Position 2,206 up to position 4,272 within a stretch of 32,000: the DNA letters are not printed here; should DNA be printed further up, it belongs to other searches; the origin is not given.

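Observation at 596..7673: Array of four tandem, translationally coupled TPR + GT41 (OGT/SPINDLY-like) glycosyltransferase paralogs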

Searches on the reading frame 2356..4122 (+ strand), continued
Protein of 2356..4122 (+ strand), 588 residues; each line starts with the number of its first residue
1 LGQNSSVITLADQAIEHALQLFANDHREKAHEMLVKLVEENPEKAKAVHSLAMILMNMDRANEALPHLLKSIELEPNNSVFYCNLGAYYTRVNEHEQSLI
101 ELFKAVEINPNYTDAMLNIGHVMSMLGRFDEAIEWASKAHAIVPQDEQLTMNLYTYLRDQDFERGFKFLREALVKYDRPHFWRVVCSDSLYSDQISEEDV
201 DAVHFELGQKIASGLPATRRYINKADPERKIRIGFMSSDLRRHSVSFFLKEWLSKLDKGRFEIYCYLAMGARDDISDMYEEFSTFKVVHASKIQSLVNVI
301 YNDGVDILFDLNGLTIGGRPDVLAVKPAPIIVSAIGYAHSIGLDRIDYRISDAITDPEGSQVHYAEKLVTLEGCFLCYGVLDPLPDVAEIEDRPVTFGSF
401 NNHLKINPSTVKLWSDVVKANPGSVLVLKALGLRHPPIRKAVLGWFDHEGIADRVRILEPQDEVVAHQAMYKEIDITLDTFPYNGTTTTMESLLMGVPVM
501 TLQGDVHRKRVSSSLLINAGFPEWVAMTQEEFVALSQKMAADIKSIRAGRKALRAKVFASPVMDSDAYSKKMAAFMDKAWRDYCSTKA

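Call 46: predict_structure(alignment_id=A2)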
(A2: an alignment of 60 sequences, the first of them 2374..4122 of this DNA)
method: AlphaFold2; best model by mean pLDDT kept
length: 582 residues; sequences in the alignment: 60
mean_pLDDT: 94.2   pTM: 0.89
mean pLDDT of the five models: 94.2, 93.7, 93.6, 93.5, 93.3
residues with pLDDT >= 90: 496; 70-90: 83; 50-70: 3; < 50: 0
segments of 3 or more residues with pLDDT < 50: none
pLDDT, mean of each block of 10 residues (from residue 1): 84 90 95 96 97 94 98 98 95 98 97 93 91 92 90 87 85 86 90 94 92 90 98 94 97 98 91 97 86 97 94 93 93 93 97 95 96 96 95 94 95 98 92 91 97 94 97 94 97 97 97 98 98 98 98 98 98 97 79
secondary structure, 60 per line:
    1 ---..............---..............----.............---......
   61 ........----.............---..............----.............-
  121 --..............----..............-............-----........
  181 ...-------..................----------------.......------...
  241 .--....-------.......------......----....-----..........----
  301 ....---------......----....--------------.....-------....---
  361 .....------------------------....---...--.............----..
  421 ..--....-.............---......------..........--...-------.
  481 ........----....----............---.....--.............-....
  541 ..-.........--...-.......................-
elements in order: H4-17 H21-34 H39-51 H55-68 H73-85 H89-102 H107-119 H123-136 H141-154 H156-167 H173-183 H191-208 E225-231 H238-241 H244-247 E255-261 H268-273 E278-281 H287-296 E301-304 H314-319 E324-327 E342-346 H354-357 E361-365 E390-393 H402-414 E419-422 H425-428 H430-442 E449-451 H458-467 E470-472 H480-488 E493-496 H501-512 H523-535 H537-542 H544-552 H559-581

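Call 50: search_protein_families(library=pfam, proteins=[L083:24-1247:+, L083:1432-1848:+, L083:2262-2768:+, L083:16941-19289:+, L083:19418-20344:+, L083:19738-21072:+, L075:20-1420:+, L075:1642-2502:+, L075:3819-5303:+, L075:16602-17519:-], max_evalue=0.0001)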
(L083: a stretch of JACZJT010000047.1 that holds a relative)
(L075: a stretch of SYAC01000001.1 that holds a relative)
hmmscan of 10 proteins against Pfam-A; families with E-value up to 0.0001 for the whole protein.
L083:24-1247:+ (407 aa): 1 family
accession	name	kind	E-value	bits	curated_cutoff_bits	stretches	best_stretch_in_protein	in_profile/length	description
PF13428.12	TPR_14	-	7.9e-05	23.4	23.5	0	51-87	4-40/44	Tetratricopeptide repeat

L083:1432-1848:+ (138 aa): 2 families
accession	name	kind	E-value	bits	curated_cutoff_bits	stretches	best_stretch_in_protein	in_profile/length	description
PF00114.24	Pilin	-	4.4e-12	47.3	22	1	36-138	1-108/108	Pilin (bacterial filament)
PF07963.17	N_methyl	-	2.4e-10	40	21.2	1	4-28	3-27/27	Prokaryotic N-terminal methylation motif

L083:2262-2768:+ (168 aa): 2 families
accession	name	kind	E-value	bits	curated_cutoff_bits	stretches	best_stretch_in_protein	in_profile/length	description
PF00114.24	Pilin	-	1.2e-10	42.7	22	1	66-168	1-108/108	Pilin (bacterial filament)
PF07963.17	N_methyl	-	6.1e-10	38.7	21.2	1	35-58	4-27/27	Prokaryotic N-terminal methylation motif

L083:16941-19289:+ (782 aa): 1 family
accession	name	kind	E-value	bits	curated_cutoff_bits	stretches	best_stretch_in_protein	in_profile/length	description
PF09586.16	YfhO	-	3.5e-59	201.5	28.5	2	44-624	29-607/835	Bacterial membrane protein YfhO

L083:19418-20344:+ (308 aa): 1 family
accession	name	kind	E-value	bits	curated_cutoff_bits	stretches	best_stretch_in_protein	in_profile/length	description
PF00535.33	Glycos_transf_2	-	3.8e-32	112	23.3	1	3-164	1-165/168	Glycosyl transferase family 2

L083:19738-21072:+ (444 aa): 5 families
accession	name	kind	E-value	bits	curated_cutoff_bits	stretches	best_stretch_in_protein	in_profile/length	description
PF13489.12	Methyltransf_23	-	2.7e-17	63.4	27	1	223-373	4-162/164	Methyltransferase domain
PF08241.18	Methyltransf_11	-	5.4e-14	53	21.2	1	244-333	1-94/95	Methyltransferase domain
PF13649.12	Methyltransf_25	-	4.5e-11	43.7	27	1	243-330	1-97/97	Methyltransferase domain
PF08242.18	Methyltransf_12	-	3.4e-09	37.7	30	1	244-331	1-97/98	Methyltransferase domain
PF13847.12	Methyltransf_31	-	3.6e-06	27.2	27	1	240-355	4-124/145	Methyltransferase domain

L075:20-1420:+ (466 aa): 3 families
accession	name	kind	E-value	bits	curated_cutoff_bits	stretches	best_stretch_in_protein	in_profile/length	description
PF00484.24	Pro_CA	-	4.6e-37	128.1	25.7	1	287-447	1-156/156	Carbonic anhydrase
PF00916.26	Sulfate_transp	-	3.3e-24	85.8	23.2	1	6-108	276-379/380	Sulfate permease family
PF16983.11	MFS_MOT1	-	4.2e-06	27.5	30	1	8-86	31-111/111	Molybdate transporter of MFS superfamily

L075:1642-2502:+ (286 aa): 0 families

L075:3819-5303:+ (494 aa): 5 families
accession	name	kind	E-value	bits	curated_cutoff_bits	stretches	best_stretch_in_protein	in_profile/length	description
PF07992.20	Pyr_redox_2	-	5.2e-47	161.1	26.1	1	25-342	3-291/291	Pyridine nucleotide-disulphide oxidoreductase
PF00070.33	Pyr_redox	-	1.7e-10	41.7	22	1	178-261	2-70/82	Pyridine nucleotide-disulphide oxidoreductase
PF22366.1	NDH2_C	-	2.6e-08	34.4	27.7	1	395-450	2-58/62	NDH2 C-terminal domain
PF01494.25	FAD_binding_3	-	3.9e-05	23.5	22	0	25-57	4-36/349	FAD binding domain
PF01134.28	GIDA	-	9.9e-05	22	22.1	0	25-57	2-34/391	Glucose inhibited division protein A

L075:16602-17519:- (305 aa): 1 family
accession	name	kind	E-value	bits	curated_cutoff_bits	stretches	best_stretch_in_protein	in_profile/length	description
PF13844.12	Glyco_transf_41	-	2.3e-07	29.9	25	1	246-287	76-117/543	Glycosyl transferase family 41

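Call 51: fold_search(model_id=the predicted structure, library=pdb)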
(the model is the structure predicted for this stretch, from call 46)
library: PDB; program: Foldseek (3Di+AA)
matches with E <= 10: 1774; with E <= 0.001: 568
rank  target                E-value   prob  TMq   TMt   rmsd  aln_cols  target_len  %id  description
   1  8dtg_A                7.3e-43  1.00  0.85  0.63   4.5       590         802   28  Cryo-EM structure of Arabidopsis SPY alternative conformation 1 (released 2023-03-08)
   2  8dth_B                1.4e-42  1.00  0.86  0.72   4.3       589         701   28  Cryo-EM structure of Arabidopsis SPY alternative conformation 2 (released 2023-03-08)
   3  8dtf_A                4.1e-42  1.00  0.86  0.64   4.2       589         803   28  Cryo-EM structure of the full length Arabidopsis SPY with complete TPRs (released 2023-03-08)
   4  8dtg_B                5.2e-42  1.00  0.86  0.69   4.3       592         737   28  Cryo-EM structure of Arabidopsis SPY alternative conformation 1 (released 2023-03-08)
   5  7y4i_A                7.7e-42  1.00  0.90  0.65   3.3       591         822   28  Crystal structure of SPINDLY in complex with GDP (released 2022-12-07)
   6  8dti_A                1.4e-41  1.00  0.87  0.81   3.9       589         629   28  Cryo-EM structure of Arabidopsis SPY in complex with GDP-fucose (released 2023-03-08)
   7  8dth_A                2.1e-41  1.00  0.86  0.69   3.9       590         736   28  Cryo-EM structure of Arabidopsis SPY alternative conformation 2 (released 2023-03-08)
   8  7y4i_B                6.9e-41  1.00  0.88  0.64   3.6       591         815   28  Crystal structure of SPINDLY in complex with GDP (released 2022-12-07)
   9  5hgv_A                9.1e-36  1.00  0.70  0.59   7.8       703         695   21  Structure of an O-GlcNAc transferase point mutant, D554N in complex with peptide (released 2016-09-14)
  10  4gyw_A                2.2e-35  1.00  0.70  0.59   7.9       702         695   22  Crystal structure of human O-GlcNAc Transferase in complex with UDP and a glycopeptide (released 2012-10-31)
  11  5a01_A                2.2e-35  1.00  0.69  0.59   8.5       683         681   24  O-GlcNAc transferase from Drososphila melanogaster (released 2016-04-27)
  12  5djs_A                2.3e-35  1.00  0.69  0.76   6.9       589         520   25  Thermobaculum terrenum O-GlcNAc transferase mutant - K341M (released 2015-10-28)
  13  3pe4_A                5.0e-35  1.00  0.69  0.59   7.9       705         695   22  Structure of human O-GlcNAc transferase and its complex with a peptide substrate (released 2011-01-19)
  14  4gyy_A                5.4e-35  1.00  0.70  0.59   7.8       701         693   22  Crystal structure of human O-GlcNAc Transferase with UDP-5SGlcNAc and a peptide substrate (released 2012-10-31)
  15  8fe7_A                6.8e-35  1.00  0.69  0.58   9.2       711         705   22  Crystal structure of human O-GlcNAc transferase (OGT) in complex with an exosite-binding peptide (SMG9) and UDP-GlcNAc (released 2023-08-09)
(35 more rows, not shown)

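Call 74: search_protein_families(library=padloc, proteins=[window:2356-4122:+], max_evalue=0.001)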
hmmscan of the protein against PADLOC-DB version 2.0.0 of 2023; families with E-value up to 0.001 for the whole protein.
window:2356-4122:+ (588 aa): 0 families
